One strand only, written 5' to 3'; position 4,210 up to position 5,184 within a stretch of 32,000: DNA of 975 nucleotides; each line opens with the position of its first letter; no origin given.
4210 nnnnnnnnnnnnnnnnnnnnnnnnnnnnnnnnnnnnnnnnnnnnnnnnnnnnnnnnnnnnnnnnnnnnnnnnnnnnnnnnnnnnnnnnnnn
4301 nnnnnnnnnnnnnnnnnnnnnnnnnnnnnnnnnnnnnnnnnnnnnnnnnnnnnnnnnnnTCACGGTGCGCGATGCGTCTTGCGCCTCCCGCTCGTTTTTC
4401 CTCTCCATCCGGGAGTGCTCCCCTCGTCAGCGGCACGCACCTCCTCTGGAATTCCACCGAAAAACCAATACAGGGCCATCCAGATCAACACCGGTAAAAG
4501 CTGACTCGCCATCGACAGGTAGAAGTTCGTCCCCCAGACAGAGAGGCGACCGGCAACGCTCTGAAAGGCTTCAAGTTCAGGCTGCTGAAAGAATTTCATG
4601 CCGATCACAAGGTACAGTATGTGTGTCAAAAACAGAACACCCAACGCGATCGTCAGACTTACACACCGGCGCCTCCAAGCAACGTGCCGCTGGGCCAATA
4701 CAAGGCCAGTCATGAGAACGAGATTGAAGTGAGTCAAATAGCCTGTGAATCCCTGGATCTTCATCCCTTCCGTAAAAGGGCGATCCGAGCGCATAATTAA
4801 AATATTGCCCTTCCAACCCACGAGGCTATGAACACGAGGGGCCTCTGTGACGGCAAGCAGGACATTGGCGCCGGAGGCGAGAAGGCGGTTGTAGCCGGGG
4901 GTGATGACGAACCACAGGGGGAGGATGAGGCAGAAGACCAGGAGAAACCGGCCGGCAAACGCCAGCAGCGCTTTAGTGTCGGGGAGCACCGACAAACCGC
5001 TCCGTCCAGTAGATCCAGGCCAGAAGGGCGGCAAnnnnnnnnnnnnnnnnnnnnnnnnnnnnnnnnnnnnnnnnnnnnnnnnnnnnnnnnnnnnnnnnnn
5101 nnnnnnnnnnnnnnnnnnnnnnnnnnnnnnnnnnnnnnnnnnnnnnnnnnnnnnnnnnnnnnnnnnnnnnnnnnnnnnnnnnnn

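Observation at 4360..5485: Minimal 170-aa exosortase with an overlapping partner membrane protein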

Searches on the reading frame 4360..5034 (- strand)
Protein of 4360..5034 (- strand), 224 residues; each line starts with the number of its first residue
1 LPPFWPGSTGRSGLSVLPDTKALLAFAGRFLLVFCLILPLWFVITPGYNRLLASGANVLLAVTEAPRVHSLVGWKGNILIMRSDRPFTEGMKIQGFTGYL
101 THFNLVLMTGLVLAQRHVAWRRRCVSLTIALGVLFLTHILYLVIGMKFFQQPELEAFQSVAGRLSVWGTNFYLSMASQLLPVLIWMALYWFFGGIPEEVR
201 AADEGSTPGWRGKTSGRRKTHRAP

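Call 6: search_protein_families(library=ncbifam, proteins=[window:4360-5034:-], max_evalue=1)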
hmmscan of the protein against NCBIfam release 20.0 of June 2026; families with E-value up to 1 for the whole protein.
window:4360-5034:- (224 aa): 1 family
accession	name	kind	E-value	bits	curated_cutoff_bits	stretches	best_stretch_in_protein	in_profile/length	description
NF041730.1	XrtH_assoc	equivalog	0.09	12.5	35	1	25-188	3-180/184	exosortase H-associated membrane protein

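Call 7: search_protein_families(library=pfam, proteins=[window:4360-5034:-], max_evalue=1)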
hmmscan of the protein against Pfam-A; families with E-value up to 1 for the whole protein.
window:4360-5034:- (224 aa): 1 family
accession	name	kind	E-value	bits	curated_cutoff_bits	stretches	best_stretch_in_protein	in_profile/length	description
PF07415.16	Herpes_LMP2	-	0.19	10.9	25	1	105-175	225-290/497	Gammaherpesvirus latent membrane protein (LMP2) protein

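Call 13: find_homologous_proteins(query=window:4360-5034:-, max_evalue=0.001)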
Query window:4360-5034:- (224 aa): 138 proteins with E <= 0.001 among 1317 candidates; the best 120 are listed.
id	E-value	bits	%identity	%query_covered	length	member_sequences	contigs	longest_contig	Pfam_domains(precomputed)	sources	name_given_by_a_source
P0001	5.6e-125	433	94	93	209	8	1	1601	-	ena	-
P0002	2.7e-117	408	88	93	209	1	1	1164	-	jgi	-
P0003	2.7e-115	402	87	93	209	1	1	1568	-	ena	-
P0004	1.4e-114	399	84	94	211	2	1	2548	-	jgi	jgi:hypothetical protein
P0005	1.0e-112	393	89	91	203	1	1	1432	-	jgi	jgi:hypothetical protein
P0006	1.1e-112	393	83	93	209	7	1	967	-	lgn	-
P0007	7.5e-111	387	87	91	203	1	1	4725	-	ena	-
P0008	2.1e-109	383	81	93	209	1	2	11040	-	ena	-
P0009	5.4e-109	381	83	93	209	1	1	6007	-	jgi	jgi:hypothetical protein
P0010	7.3e-107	374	86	88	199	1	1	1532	-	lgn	-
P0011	6.7e-102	358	78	92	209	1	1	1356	-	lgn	-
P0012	5.7e-101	355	76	93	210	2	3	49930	-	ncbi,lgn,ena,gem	-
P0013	3.9e-97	342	76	92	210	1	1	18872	-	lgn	-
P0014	1.2e-96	341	75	92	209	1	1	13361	PF28117.1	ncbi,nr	ncbi:MAG TPA: hypothetical protein VN444_02700 [Verrucomicrobiae bacterium]|nr:hypothetical protein 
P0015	1.3e-95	337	77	91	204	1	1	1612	-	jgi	jgi:hypothetical protein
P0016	8.1e-95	335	72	91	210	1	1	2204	PF28117.1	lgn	-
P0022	1.6e-88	314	72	91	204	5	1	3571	PF28117.1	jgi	jgi:hypothetical protein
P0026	9.8e-87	308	67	93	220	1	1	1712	PF28117.1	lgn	-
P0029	2.2e-84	301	66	91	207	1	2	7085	PF28117.1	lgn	-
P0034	1.2e-81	292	65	92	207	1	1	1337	PF28117.1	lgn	-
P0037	8.7e-81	289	74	78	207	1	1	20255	PF28117.1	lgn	-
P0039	1.1e-80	289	64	93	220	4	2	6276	PF28117.1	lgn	-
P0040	1.6e-80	288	73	78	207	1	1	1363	PF28117.1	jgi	jgi:hypothetical protein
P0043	1.8e-80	288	74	78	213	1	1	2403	PF28117.1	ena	-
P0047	3.8e-80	287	72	78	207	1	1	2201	PF28117.1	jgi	jgi:hypothetical protein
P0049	7.7e-80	286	72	78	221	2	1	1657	PF28117.1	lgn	-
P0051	1.6e-79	285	70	81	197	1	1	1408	PF28117.1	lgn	-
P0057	1.2e-77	279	71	78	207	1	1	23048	PF28117.1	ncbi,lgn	-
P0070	4.6e-76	273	70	79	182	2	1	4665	PF28117.1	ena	-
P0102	3.6e-73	264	64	88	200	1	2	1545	PF28117.1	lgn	-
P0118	3.0e-68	248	71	70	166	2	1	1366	PF28117.1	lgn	-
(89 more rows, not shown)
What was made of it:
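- Checked: The partner has more than 120 homologues at E <= 5e-67 (call 13).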

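Call 16: search_protein_families(library=ncbifam, alignment_id=A1, max_evalue=1)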
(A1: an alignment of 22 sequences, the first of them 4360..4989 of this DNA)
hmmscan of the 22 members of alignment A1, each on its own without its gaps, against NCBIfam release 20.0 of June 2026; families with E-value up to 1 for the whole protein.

A. member 1, window:4360-4989:- (209 aa): 1 family
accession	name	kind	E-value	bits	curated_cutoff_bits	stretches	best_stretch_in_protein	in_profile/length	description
NF041730.1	XrtH_assoc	equivalog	0.062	13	35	1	10-173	3-180/184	exosortase H-associated membrane protein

B. families by the number of members that match (of 22 scanned): 9 families
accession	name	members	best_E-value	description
NF041730.1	XrtH_assoc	20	2.7e-06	exosortase H-associated membrane protein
NF007094.0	PRK09548.1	1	0.068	PTS ascorbate-specific subunit IIBC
NF006245.0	PRK08383.1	1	0.087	putative monovalent cation/H+ antiporter subunit E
NF033218.1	anchor_AmaP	1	0.11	alkaline shock response membrane anchor protein AmaP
NF009217.0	PRK12567.1-1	1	0.16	putative monovalent cation/H+ antiporter subunit B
NF050019.1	HpsJ_like_C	1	0.17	HpsJ-like protein, cyanoexosortase C-associated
NF047839.1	PspM_Rv2743c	1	0.18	phage shock envelope stress response protein PspM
TIGR02978.1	phageshock_pspC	1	0.2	envelope stress response membrane protein PspC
TIGR00075.1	hypD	1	0.25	hydrogenase formation protein HypD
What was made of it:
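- On XrtH-associated membrane protein (NF041730 / PF28117): 12.5-13 bits, E 0.06-0.09, although the alignment covers model positions 3-180 of 184 (calls 6, 16). The best clade member reaches E 2.7e-6 (call 16).
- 20 of 22 clade members hit NF041730 weakly and full length (call 16).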

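Call 17: search_protein_families(library=pfam, alignment_id=A1, max_evalue=1)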
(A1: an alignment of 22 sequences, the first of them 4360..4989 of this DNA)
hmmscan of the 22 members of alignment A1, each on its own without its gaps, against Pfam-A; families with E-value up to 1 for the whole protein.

A. member 1, window:4360-4989:- (209 aa): 1 family
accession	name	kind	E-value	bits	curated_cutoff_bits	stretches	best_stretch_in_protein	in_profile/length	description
PF07415.16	Herpes_LMP2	-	0.097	11.9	25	1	88-160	223-290/497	Gammaherpesvirus latent membrane protein (LMP2) protein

B. families by the number of members that match (of 22 scanned): 7 families
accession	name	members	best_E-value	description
PF07415.16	Herpes_LMP2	2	0.097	Gammaherpesvirus latent membrane protein (LMP2) protein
PF07168.17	Ureide_permease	1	0.043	Ureide permease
PF13800.11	Sigma_reg_N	1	0.087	Sigma factor regulator N-terminal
PF11658.13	CBP_BcsG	1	0.23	Cellulose biosynthesis protein BcsG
PF13787.11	HXXEE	1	0.23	Protein of unknown function with HXXEE motif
PF20460.3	DUF6713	1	0.81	Family of unknown function (DUF6713)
PF04290.18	DctQ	1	0.82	Tripartite ATP-independent periplasmic transporters, DctQ component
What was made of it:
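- None of 22 partner sequences hits any exosortase or archaeosortase model at E <= 1 (calls 16, 17).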

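Call 43: search_solved_structures(query=A4, max_evalue=1)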
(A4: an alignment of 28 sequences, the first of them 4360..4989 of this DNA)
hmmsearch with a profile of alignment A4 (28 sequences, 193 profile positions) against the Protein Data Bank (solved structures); distinct sequences matched with E-value up to 1: 1.
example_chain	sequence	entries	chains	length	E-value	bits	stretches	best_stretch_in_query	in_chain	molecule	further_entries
3jtj_A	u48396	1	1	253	0.025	17.3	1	29-76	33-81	3-deoxy-manno-octulosonate cytidylyltransferase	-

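Call 51: predict_structure(alignment_id=A1)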
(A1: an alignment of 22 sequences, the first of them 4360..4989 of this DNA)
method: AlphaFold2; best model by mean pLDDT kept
length: 209 residues; sequences in the alignment: 22
mean_pLDDT: 56.9   pTM: 0.45
mean pLDDT of the five models: 56.9, 54.2, 48.1, 43.7, 42.9
residues with pLDDT >= 90: 0; 70-90: 20; 50-70: 134; < 50: 55
segments of 3 or more residues with pLDDT < 50: 1-3, 70-83, 136-139, 179-181, 183-209
pLDDT, mean of each block of 10 residues (from residue 1): 60 71 70 69 67 58 53 45 52 58 60 66 66 52 52 55 60 58 46 36 39
secondary structure, 60 per line:
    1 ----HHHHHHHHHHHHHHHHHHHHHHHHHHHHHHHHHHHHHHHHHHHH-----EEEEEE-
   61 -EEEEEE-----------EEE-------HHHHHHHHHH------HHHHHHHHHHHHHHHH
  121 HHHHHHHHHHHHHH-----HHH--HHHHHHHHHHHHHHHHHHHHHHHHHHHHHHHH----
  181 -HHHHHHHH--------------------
elements in order: H5-48 E54-59 E62-67 E79-81 H89-98 H105-134 H145-176 H182-189
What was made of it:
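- Tried and rejected: The AF2 model from a shallow alignment (22 sequences, at least 57% identity) had pLDDT 56.9 (call 51).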

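Call 73: search_protein_representatives(alignment_id=A1)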
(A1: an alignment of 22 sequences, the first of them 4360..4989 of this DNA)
Query: 22 sequences, 207 profile positions. Proteins with E-value up to 0.001 (for the whole library): 180; up to 1e-10: 34; up to 1e-30: 2. The best 150 are listed.
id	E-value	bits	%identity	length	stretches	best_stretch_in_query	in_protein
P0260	1.2e-82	292.8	-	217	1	1-184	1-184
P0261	7.1e-74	264.1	-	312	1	2-198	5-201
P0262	1.6e-28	116.0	-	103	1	110-181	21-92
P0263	4.7e-28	114.4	-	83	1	128-204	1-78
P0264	2.6e-26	108.7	-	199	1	11-182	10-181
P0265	2.1e-21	92.7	-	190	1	4-179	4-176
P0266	1.1e-20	90.3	-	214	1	7-199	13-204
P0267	6.5e-19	84.6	-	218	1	7-175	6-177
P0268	1.7e-18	83.2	-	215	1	7-174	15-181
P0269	4.3e-18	81.9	-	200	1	10-191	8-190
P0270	8.3e-18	81.0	-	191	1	5-174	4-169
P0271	2.5e-17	79.4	-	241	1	10-190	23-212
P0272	5.6e-17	78.2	-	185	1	9-176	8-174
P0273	1.0e-15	74.1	-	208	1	5-174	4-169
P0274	1.2e-15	73.8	-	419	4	8-135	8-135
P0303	6.5e-09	51.9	-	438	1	14-196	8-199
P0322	1.8e-07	47.2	-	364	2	9-131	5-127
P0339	1.6e-06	44.1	-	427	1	20-178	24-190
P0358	6.9e-06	42.0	-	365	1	6-129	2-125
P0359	9.3e-06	41.6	-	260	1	11-109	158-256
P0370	2.2e-05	40.4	-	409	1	24-182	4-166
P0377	3.3e-05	39.8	-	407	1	31-184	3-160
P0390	6.8e-05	38.8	-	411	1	25-174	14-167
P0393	7.1e-05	38.7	-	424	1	21-174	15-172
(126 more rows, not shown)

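Call 74: search_protein_families(library=ncbifam, proteins=[P0274, P0303, P0322, P0339, P0358, P0359, P0370, P0377, P0390, P0393], max_evalue=0.001)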
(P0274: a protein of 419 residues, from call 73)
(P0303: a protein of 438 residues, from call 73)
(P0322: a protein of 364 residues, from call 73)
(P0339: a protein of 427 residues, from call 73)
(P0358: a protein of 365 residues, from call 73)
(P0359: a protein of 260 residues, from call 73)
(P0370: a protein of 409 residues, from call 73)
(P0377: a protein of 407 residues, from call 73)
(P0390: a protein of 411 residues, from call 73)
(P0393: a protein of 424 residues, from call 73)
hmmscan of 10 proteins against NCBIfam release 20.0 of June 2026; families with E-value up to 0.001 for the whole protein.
P0274 (419 aa): 1 family
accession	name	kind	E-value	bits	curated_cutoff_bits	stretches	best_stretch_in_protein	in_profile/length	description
NF041730.1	XrtH_assoc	equivalog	0.00019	21.2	35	0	10-193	3-180/184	exosortase H-associated membrane protein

P0303 (438 aa): 17 families
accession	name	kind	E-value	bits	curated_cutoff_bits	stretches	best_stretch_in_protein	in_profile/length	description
TIGR02917.1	PEP_TPR_lipo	equivalog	1.8e-20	72.5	312.2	2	312-414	462-564/899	XrtA/PEP-CTERM system TPR-repeat protein PrsT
TIGR02521.1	type_IV_pilW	equivalog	1.7e-16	60.5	154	1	223-418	5-204/234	type IV pilus biogenesis/stability protein PilW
TIGR02795.1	tol_pal_ybgF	equivalog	2.4e-14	53.9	90.1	1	286-377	10-104/119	tol-pal system protein YbgF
NF033920.0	C39_PA2778_fam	equivalog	1e-10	41.5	150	1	313-378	188-253/255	PA2778 family cysteine peptidase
NF040959.1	MamA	equivalog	5.7e-10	39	200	1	245-304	140-199/204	magnetosome protein MamA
NF033762.1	social_mot_Tgl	equivalog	7.4e-10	38.6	225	1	254-330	76-151/252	social motility TPR repeat lipoprotein Tgl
TIGR02552.1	LcrH_SycD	equivalog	5.1e-09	36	104.8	0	319-378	56-115/136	SycD/LcrH family type III secretion system chaperone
NF033758.1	gliding_GltE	equivalog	2.6e-08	33.3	225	1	239-357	217-332/411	adventurous gliding motility TPR repeat lipoprotein GltE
TIGR00990.1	3a0801s09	subfamily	4.6e-06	25.6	757.25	1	260-381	347-465/615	mitochondrial import receptor subunit TOM70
NF052415.1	T3SS_chap_SctY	equivalog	5.1e-06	26.9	70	0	250-342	12-104/106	type III secretion apparatus assembly chaperone SctY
NF008520.0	PRK11447.1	equivalog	9.4e-06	23.7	858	0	257-312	474-529/1157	cellulose synthase complex outer membrane protein BcsC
NF047507.1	TPR_BatC_Lepto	exception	1e-05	25.1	175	1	260-368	40-149/214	TPR repeat-containing protein BatC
NF047371.1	FlcA_CTERM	equivalog_domain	7.5e-05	21.4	300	0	222-381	100-222/646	periplasmic flagellar collar protein FlcA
NF052312.1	T9SS_PorW_SprE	equivalog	0.00012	20.9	250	1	284-362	296-375/716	type IX secretion system periplasmic lipoprotein PorW/SprE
NF002725.1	PRK02603.1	equivalog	0.00029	20.9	143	0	291-374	48-131/173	photosystem I assembly protein Ycf3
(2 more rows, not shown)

P0322 (364 aa): 0 families

P0339 (427 aa): 18 families
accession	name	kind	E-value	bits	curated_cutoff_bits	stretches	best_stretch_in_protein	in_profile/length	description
TIGR02917.1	PEP_TPR_lipo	equivalog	3.1e-17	61.8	312.2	2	234-328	123-217/899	XrtA/PEP-CTERM system TPR-repeat protein PrsT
TIGR02521.1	type_IV_pilW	equivalog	2.1e-15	56.9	154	1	241-401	36-199/234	type IV pilus biogenesis/stability protein PilW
NF033920.0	C39_PA2778_fam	equivalog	4.6e-15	55.7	150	2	286-367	172-254/255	PA2778 family cysteine peptidase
NF040959.1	MamA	equivalog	1.5e-10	40.9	200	1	234-336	69-171/204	magnetosome protein MamA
NF033758.1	gliding_GltE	equivalog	1.2e-09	37.7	225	1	257-375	73-192/411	adventurous gliding motility TPR repeat lipoprotein GltE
NF033762.1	social_mot_Tgl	equivalog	1.5e-09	37.6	225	1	219-331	13-127/252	social motility TPR repeat lipoprotein Tgl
TIGR03939.1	PGA_TPR_OMP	equivalog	1.6e-09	36.6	366.65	1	250-342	409-501/800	poly-beta-1,6 N-acetyl-D-glucosamine export porin PgaA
NF008520.0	PRK11447.1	equivalog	1.6e-09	36.2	858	1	238-310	353-425/1157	cellulose synthase complex outer membrane protein BcsC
TIGR02552.1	LcrH_SycD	equivalog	6.7e-08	32.3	104.8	1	245-337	27-119/136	SycD/LcrH family type III secretion system chaperone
NF008757.0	PRK11788.1-5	equivalog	5.1e-06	25.9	363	1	230-383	174-327/388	lipopolysaccharide assembly protein LapB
NF008755.0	PRK11788.1-3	equivalog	1.9e-05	24.2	430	1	235-368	179-313/388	lipopolysaccharide assembly protein LapB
NF002725.1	PRK02603.1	equivalog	4e-05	23.7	143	1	280-379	45-140/173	photosystem I assembly protein Ycf3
NF053607.1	CHU_0125_OmpA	equivalog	0.00017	20.3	620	0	311-417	26-133/639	CHU_0125 family OmpA-like outer membrane integrity protein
NF011721.1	PRK15174.1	equivalog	0.00017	20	1200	1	238-390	223-371/656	Vi polysaccharide transport protein VexE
TIGR02795.1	tol_pal_ybgF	equivalog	0.00035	21.2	90.1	0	240-341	6-113/119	tol-pal system protein YbgF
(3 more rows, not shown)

P0358 (365 aa): 0 families

P0359 (260 aa): 0 families

P0370 (409 aa): 6 families
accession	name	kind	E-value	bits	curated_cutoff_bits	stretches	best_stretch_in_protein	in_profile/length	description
TIGR02917.1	PEP_TPR_lipo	equivalog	6.4e-12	44.2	312.2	1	217-392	121-296/899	XrtA/PEP-CTERM system TPR-repeat protein PrsT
TIGR02552.1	LcrH_SycD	equivalog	2.3e-10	40.3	104.8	1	283-353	46-116/136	SycD/LcrH family type III secretion system chaperone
NF033762.1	social_mot_Tgl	equivalog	5.8e-07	29.1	225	0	294-384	36-127/252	social motility TPR repeat lipoprotein Tgl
TIGR02521.1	type_IV_pilW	equivalog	1.3e-06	28.2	154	1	219-388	29-200/234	type IV pilus biogenesis/stability protein PilW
NF040959.1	MamA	equivalog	1.4e-05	24.7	200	1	214-320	64-170/204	magnetosome protein MamA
NF033920.0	C39_PA2778_fam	equivalog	8.7e-05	22.1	150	1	268-354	169-255/255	PA2778 family cysteine peptidase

P0377 (407 aa): 11 families
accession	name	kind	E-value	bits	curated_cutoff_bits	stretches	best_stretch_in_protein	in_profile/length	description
NF040959.1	MamA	equivalog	5.2e-20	71.8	200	2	230-350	83-203/204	magnetosome protein MamA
TIGR02917.1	PEP_TPR_lipo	equivalog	9.7e-16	56.8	312.2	1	221-398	366-543/899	XrtA/PEP-CTERM system TPR-repeat protein PrsT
NF033762.1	social_mot_Tgl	equivalog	8.3e-15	54.8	225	1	195-316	7-128/252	social motility TPR repeat lipoprotein Tgl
TIGR02521.1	type_IV_pilW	equivalog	5.2e-12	45.8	154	1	230-384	43-199/234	type IV pilus biogenesis/stability protein PilW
TIGR00990.1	3a0801s09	subfamily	1.7e-09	36.9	757.25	1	214-383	327-496/615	mitochondrial import receptor subunit TOM70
TIGR02552.1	LcrH_SycD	equivalog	4.2e-09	36.2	104.8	1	290-351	56-117/136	SycD/LcrH family type III secretion system chaperone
NF033920.0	C39_PA2778_fam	equivalog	2.4e-07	30.4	150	1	261-351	165-255/255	PA2778 family cysteine peptidase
NF052415.1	T3SS_chap_SctY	equivalog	3.9e-05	24.1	70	0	231-280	19-68/106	type III secretion apparatus assembly chaperone SctY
NF008391.2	PRK11189.1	equivalog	7.1e-05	22.4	250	0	232-311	79-158/297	lipoprotein NlpI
NF033758.1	gliding_GltE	equivalog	0.00012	21.2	225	0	232-311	100-178/411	adventurous gliding motility TPR repeat lipoprotein GltE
TIGR02795.1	tol_pal_ybgF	equivalog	0.0002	21.9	90.1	0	321-391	3-76/119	tol-pal system protein YbgF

P0390 (411 aa): 13 families
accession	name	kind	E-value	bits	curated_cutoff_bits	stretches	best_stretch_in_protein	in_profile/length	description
TIGR02917.1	PEP_TPR_lipo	equivalog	1.2e-14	53.2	312.2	1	215-358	122-265/899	XrtA/PEP-CTERM system TPR-repeat protein PrsT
TIGR02552.1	LcrH_SycD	equivalog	8.9e-13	48.1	104.8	1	263-353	29-119/136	SycD/LcrH family type III secretion system chaperone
NF033920.0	C39_PA2778_fam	equivalog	6.8e-11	42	150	1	265-347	169-251/255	PA2778 family cysteine peptidase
TIGR02521.1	type_IV_pilW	equivalog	7.4e-09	35.5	154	1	212-388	25-203/234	type IV pilus biogenesis/stability protein PilW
TIGR02795.1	tol_pal_ybgF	equivalog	3e-08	34.3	90.1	1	262-355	12-111/119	tol-pal system protein YbgF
NF040959.1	MamA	equivalog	1.4e-07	31.1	200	1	263-364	48-149/204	magnetosome protein MamA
NF008757.0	PRK11788.1-5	equivalog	1.5e-07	31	363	1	208-357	170-319/388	lipopolysaccharide assembly protein LapB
NF033762.1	social_mot_Tgl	equivalog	2.5e-06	27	225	1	233-370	81-220/252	social motility TPR repeat lipoprotein Tgl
NF008520.0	PRK11447.1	equivalog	3.6e-06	25.1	858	1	294-381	469-556/1157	cellulose synthase complex outer membrane protein BcsC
TIGR04510.1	mod_pep_cyc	subfamily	6.5e-06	24.9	400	1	219-387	399-569/814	putative peptide modification system cyclase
NF052415.1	T3SS_chap_SctY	equivalog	7.8e-05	23.2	70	1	258-348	12-105/106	type III secretion apparatus assembly chaperone SctY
NF033758.1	gliding_GltE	equivalog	0.00012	21.2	225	1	207-327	211-331/411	adventurous gliding motility TPR repeat lipoprotein GltE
TIGR03922.1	T7SS_EccA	equivalog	0.00018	20.3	466.65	1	219-355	72-217/557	type VII secretion AAA-ATPase EccA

P0393 (424 aa): 14 families
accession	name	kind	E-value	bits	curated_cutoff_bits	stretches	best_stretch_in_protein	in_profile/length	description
TIGR02521.1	type_IV_pilW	equivalog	3.3e-13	49.7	154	1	239-404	35-202/234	type IV pilus biogenesis/stability protein PilW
TIGR02917.1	PEP_TPR_lipo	equivalog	1.1e-11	43.4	312.2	1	242-395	29-183/899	XrtA/PEP-CTERM system TPR-repeat protein PrsT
NF040959.1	MamA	equivalog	1.5e-11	44.1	200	1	242-391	44-193/204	magnetosome protein MamA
TIGR02552.1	LcrH_SycD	equivalog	4.9e-10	39.2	104.8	1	307-382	56-133/136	SycD/LcrH family type III secretion system chaperone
NF033762.1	social_mot_Tgl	equivalog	3.8e-07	29.7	225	1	216-330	13-127/252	social motility TPR repeat lipoprotein Tgl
NF033920.0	C39_PA2778_fam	equivalog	8.8e-06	25.3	150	0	282-367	169-254/255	PA2778 family cysteine peptidase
NF008520.0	PRK11447.1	equivalog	9.1e-06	23.7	858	0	241-301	275-335/1157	cellulose synthase complex outer membrane protein BcsC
NF008391.2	PRK11189.1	equivalog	1.6e-05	24.6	250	1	286-370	82-166/297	lipoprotein NlpI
NF011886.0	PRK15359.1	equivalog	3e-05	23.8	146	0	280-372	35-127/144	type III secretion system chaperone protein SscB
NF052415.1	T3SS_chap_SctY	equivalog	4e-05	24.1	70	0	286-362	23-102/106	type III secretion apparatus assembly chaperone SctY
NF011721.1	PRK15174.1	equivalog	6e-05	21.4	1200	1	242-364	253-379/656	Vi polysaccharide transport protein VexE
TIGR00540.1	TPR_hemY_coli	hypoth_equivalog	0.00043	19.2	142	0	283-345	306-365/385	heme biosynthesis-associated TPR protein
TIGR02795.1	tol_pal_ybgF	equivalog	0.00055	20.5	90.1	0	237-302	4-72/119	tol-pal system protein YbgF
NF007302.0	PRK09782.1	equivalog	0.00083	17.4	1223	0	247-324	591-667/990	phage receptor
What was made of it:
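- In some lineages the partner domain is fused to a C-terminal TPR domain (calls 73, 74). The partner has a roughly 40-aa beta-hairpin loop and, in some lineages, a TPR fusion (calls 51, 74).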
